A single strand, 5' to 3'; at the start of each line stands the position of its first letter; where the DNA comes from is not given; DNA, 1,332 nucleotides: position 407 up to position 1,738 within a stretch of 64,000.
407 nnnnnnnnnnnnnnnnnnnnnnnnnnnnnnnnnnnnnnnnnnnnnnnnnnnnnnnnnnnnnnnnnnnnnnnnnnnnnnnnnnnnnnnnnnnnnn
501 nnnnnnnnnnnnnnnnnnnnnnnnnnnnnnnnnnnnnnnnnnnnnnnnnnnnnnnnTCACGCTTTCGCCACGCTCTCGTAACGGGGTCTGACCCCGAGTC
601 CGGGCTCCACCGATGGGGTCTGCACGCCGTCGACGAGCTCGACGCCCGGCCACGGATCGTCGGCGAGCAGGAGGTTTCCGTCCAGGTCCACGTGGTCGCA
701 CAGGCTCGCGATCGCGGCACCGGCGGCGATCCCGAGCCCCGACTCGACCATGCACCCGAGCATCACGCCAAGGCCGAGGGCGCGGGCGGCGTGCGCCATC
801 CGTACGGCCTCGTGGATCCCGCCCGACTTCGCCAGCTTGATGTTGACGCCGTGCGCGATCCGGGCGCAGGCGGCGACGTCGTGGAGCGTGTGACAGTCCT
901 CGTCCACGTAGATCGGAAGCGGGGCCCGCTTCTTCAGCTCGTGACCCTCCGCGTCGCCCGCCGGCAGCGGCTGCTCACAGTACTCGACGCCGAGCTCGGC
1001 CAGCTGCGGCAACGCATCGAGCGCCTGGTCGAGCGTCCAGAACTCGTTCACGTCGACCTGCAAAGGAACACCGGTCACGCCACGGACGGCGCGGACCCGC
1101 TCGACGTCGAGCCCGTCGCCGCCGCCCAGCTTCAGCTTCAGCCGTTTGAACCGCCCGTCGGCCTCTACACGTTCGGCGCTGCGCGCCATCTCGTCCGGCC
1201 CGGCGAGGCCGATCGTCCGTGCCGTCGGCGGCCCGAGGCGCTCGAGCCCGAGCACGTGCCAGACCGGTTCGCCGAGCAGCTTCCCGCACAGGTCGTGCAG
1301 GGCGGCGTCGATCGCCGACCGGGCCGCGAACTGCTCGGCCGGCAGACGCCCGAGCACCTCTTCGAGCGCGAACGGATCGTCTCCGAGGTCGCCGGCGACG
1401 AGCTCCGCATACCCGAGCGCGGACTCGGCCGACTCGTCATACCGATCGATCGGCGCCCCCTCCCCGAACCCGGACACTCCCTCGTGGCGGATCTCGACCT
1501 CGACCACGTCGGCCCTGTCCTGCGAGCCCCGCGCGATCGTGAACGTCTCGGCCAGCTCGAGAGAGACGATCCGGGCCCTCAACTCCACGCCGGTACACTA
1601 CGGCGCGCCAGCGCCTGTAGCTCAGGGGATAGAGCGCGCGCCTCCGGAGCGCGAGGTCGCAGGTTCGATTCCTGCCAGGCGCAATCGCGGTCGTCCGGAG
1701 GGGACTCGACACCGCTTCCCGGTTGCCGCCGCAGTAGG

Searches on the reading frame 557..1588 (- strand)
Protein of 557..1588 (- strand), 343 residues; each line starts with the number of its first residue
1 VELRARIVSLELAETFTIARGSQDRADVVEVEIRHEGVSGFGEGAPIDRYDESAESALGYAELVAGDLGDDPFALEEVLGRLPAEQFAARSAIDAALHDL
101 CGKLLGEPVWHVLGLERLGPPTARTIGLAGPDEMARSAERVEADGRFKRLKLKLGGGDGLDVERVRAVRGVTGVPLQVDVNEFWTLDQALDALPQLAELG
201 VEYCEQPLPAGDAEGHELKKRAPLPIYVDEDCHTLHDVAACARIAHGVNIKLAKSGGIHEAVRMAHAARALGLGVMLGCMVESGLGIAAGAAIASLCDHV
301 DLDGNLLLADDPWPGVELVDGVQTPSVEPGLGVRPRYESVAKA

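Call 80: search_protein_families(library=pfam, proteins=[window:557-1588:-], max_evalue=0.001)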
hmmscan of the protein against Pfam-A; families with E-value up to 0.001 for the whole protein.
window:557-1588:- (343 aa): 2 families
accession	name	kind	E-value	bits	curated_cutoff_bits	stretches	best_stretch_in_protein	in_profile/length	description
PF13378.12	MR_MLE_C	-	3.7e-38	131.9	29.4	1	133-336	1-216/219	Enolase C-terminal domain-like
PF02746.21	MR_MLE_N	-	5.4e-12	46.4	22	1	13-114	14-117/117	Mandelate racemase / muconate lactonizing enzyme, N-terminal domain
